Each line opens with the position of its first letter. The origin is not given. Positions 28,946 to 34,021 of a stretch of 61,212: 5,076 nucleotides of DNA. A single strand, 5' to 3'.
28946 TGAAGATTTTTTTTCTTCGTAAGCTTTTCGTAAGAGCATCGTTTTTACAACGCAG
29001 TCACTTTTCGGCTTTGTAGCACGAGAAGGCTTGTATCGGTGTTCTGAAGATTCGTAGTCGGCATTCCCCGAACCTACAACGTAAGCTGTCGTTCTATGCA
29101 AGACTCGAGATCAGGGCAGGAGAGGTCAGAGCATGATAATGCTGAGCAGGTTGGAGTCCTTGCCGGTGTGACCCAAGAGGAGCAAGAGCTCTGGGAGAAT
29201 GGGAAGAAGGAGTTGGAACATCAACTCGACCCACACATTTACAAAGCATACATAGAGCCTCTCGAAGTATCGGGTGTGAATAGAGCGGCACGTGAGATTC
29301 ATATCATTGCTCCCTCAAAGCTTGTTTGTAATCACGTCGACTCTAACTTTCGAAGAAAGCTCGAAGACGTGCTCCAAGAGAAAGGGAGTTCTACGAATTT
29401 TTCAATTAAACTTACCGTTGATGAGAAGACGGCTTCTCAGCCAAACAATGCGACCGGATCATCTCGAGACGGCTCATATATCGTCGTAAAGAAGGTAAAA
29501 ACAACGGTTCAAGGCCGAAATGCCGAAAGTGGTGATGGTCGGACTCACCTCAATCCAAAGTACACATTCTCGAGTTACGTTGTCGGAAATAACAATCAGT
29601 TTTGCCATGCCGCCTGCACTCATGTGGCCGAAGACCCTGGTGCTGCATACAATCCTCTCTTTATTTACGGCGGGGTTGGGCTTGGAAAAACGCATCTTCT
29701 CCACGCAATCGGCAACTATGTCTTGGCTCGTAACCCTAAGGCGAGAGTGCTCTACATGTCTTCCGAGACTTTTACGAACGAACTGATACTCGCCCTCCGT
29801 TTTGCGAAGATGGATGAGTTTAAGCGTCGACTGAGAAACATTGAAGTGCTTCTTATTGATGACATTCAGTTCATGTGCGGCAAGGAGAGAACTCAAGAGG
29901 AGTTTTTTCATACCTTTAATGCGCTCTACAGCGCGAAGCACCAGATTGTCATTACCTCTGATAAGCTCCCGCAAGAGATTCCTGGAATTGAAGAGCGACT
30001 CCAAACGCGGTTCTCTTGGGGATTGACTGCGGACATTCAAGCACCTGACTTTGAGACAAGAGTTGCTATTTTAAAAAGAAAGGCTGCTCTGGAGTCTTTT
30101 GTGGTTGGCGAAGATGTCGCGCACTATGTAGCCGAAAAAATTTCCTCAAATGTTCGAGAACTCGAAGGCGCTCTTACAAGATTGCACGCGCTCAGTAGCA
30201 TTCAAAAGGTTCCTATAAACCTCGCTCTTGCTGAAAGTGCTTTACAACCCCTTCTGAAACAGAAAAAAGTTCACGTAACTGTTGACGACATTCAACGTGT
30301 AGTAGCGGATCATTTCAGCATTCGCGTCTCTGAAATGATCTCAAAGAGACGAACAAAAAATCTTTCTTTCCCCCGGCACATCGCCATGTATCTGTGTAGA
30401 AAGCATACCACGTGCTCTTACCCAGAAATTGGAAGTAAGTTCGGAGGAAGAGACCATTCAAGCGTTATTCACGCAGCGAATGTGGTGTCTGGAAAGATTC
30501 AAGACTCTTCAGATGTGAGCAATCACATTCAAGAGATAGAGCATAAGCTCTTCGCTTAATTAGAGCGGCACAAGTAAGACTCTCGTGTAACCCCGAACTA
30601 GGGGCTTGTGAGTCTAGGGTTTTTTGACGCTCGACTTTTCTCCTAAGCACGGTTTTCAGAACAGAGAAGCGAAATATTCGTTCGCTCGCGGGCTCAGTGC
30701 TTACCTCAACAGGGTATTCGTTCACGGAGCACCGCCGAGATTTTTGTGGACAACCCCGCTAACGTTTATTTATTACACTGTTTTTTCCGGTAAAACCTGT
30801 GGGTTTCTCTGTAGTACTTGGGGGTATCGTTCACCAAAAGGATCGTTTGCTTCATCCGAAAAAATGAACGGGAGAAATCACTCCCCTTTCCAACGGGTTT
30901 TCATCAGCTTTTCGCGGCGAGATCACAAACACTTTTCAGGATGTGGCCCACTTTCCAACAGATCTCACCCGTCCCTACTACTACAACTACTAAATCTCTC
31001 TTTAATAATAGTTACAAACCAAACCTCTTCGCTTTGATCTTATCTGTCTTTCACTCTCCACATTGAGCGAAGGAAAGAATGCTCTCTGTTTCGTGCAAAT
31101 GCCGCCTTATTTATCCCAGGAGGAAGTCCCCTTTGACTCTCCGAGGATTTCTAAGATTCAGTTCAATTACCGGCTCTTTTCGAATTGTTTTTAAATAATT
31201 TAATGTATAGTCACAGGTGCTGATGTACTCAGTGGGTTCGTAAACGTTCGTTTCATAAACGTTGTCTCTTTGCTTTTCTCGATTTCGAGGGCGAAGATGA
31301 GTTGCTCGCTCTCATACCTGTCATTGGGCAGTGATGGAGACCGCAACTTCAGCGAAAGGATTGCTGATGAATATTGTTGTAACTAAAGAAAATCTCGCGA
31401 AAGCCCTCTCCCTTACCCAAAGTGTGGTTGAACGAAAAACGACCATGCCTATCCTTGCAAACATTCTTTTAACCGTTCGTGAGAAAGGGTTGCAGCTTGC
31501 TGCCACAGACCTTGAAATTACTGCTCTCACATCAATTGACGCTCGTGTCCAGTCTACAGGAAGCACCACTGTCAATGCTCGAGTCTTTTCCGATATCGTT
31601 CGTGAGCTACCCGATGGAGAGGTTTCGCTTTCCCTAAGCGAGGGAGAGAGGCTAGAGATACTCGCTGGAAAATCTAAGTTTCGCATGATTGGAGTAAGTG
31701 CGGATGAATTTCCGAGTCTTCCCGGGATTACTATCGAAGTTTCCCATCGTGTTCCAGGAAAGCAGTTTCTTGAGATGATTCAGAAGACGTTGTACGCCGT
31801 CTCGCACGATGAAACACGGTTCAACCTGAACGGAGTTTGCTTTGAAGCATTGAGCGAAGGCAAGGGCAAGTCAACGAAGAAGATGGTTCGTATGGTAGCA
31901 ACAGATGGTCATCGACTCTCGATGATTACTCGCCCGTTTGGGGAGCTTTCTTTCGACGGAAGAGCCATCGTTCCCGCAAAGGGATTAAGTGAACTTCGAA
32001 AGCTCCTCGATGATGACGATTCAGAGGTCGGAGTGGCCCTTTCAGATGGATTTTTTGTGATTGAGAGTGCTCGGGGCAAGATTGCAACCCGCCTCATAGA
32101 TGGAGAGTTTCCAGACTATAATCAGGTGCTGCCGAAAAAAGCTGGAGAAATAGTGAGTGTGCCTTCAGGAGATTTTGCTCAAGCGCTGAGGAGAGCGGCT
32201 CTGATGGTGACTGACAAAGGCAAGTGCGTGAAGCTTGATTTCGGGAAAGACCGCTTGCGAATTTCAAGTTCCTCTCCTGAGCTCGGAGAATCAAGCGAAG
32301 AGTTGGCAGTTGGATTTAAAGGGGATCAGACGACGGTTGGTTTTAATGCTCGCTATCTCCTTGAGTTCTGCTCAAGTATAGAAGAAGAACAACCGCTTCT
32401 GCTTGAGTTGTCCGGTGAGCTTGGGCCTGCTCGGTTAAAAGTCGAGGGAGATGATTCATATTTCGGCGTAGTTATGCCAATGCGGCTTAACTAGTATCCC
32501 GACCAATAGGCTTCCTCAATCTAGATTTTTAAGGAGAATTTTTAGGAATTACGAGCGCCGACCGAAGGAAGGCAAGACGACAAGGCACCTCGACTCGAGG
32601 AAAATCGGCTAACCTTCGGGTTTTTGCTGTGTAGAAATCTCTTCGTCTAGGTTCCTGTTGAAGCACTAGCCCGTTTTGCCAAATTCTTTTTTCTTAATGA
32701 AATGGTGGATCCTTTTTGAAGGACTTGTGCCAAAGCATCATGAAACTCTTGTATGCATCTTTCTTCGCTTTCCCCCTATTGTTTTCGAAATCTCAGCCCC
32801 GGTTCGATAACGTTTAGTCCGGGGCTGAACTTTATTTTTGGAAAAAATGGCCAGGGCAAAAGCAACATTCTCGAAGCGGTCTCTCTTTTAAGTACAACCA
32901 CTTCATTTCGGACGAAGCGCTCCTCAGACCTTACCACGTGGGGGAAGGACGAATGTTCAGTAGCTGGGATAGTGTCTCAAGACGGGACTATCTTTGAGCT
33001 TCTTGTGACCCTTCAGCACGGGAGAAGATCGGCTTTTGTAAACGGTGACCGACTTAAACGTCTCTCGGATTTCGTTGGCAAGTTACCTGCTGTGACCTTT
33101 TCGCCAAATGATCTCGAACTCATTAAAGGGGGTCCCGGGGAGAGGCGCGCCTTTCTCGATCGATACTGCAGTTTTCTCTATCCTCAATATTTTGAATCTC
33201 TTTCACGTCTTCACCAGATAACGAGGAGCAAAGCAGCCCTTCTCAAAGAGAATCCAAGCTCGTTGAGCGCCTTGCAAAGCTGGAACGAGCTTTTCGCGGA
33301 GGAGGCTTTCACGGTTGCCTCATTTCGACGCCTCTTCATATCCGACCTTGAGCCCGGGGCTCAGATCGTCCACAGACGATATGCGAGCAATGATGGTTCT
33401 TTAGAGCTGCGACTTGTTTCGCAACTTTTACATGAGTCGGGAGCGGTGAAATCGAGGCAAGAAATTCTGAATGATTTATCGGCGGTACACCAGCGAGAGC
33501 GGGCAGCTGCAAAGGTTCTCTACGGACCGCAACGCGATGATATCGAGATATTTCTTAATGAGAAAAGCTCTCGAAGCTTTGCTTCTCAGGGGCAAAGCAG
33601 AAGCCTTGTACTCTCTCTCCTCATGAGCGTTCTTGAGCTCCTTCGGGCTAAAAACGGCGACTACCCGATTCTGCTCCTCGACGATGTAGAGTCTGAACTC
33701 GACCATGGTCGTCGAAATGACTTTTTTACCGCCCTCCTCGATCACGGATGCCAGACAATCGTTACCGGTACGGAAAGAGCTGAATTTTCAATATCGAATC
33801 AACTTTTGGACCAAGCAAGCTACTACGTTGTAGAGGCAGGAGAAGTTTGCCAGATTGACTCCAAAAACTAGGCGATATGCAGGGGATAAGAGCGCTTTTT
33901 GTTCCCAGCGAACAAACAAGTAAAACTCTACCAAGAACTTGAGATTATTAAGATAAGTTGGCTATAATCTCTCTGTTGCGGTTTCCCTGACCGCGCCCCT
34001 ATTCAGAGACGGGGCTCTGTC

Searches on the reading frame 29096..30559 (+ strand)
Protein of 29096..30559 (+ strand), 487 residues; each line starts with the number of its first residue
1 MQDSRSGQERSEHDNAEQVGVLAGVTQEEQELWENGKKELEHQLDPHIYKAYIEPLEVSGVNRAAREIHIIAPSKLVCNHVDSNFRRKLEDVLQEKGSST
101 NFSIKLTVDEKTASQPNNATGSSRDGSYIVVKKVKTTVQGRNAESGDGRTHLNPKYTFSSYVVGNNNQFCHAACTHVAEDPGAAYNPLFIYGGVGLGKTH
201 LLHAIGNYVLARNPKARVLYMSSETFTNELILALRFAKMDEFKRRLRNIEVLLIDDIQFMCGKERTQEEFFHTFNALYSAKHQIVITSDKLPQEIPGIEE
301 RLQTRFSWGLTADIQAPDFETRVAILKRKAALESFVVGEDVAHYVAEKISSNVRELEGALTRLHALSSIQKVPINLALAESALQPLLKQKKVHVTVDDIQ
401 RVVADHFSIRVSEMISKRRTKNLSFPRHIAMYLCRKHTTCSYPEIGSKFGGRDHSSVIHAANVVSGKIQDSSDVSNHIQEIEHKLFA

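Call 9: search_protein_families(library=pfam, proteins=[window:29096-30559:+], max_evalue=0.001)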
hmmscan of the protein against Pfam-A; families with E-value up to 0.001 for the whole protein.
window:29096-30559:+ (487 aa): 8 families
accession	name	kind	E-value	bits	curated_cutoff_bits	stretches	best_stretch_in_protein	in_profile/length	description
PF00308.24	Bac_DnaA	-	1.9e-69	233.4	23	1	152-312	1-161/162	Bacterial DnaA ATPAse domain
PF08299.17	Bac_DnaA_C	-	1.6e-29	102.2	31.5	1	396-462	1-67/69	Bacterial dnaA protein helix-turn-helix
PF11638.13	DnaA_N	-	9.7e-10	38.5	24.6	1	30-95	1-65/65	DnaA N-terminal domain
PF01695.23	IstB_IS21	-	2.6e-08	34.1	24.1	1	188-290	95-194/238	IstB-like ATP binding protein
PF00004.35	AAA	-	2e-05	25.5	21.2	1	189-287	2-106/131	ATPase family associated with various cellular activities (AAA)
PF13173.12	AAA_14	-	7.8e-05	23.1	27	1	186-303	3-112/129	AAA domain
PF01637.24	ATPase_2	-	0.00023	21.5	33.2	0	185-299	20-126/225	ATPase domain predominantly from Archaea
PF13401.12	AAA_22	-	0.00033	21.4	27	0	188-277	8-107/130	AAA domain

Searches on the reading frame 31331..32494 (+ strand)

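Call 9: search_protein_families(library=pfam, proteins=[window:31331-32494:+], max_evalue=0.001)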
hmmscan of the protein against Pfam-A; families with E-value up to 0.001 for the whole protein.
window:31331-32494:+ (387 aa): 3 families
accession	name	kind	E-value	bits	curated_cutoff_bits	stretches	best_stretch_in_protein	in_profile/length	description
PF00712.24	DNA_pol3_beta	-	5.5e-35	120.6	24.4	1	13-131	1-120/120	DNA polymerase III beta subunit, N-terminal domain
PF02767.21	DNA_pol3_beta_2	-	1.9e-29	102.7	27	1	141-262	2-116/116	DNA polymerase III beta subunit, central domain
PF02768.20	DNA_pol3_beta_3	-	3.9e-26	91.7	27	1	265-385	2-121/121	DNA polymerase III beta subunit, C-terminal domain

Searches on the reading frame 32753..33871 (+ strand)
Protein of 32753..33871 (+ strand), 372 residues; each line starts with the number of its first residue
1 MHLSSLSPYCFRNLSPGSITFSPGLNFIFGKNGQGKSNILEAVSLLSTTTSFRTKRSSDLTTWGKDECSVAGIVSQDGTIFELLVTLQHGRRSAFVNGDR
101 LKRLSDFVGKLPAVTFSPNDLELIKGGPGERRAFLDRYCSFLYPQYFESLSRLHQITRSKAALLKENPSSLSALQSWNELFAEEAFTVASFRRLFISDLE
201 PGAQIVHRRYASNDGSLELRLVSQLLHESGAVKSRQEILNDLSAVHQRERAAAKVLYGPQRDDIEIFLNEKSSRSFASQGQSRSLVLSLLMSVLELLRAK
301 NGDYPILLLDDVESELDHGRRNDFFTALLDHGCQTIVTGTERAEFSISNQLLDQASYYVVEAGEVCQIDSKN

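Call 9: search_protein_families(library=pfam, proteins=[window:32753-33871:+], max_evalue=0.001)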
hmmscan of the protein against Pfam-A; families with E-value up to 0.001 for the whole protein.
window:32753-33871:+ (372 aa): 4 families
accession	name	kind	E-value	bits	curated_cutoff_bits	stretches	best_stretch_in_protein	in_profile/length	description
PF02463.25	SMC_N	-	1.9e-18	67.1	40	1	5-351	4-208/220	RecF/RecN/SMC N terminal domain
PF13476.12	AAA_23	-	6e-11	43.8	27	1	11-104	7-87/201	AAA domain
PF13304.12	AAA_21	-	6.5e-08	33.4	27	1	25-338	1-296/304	AAA domain, putative AbiEii toxin, Type IV TA system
PF13175.12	AAA_15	-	2.6e-07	31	32.1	1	1-60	1-57/374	AAA ATPase domain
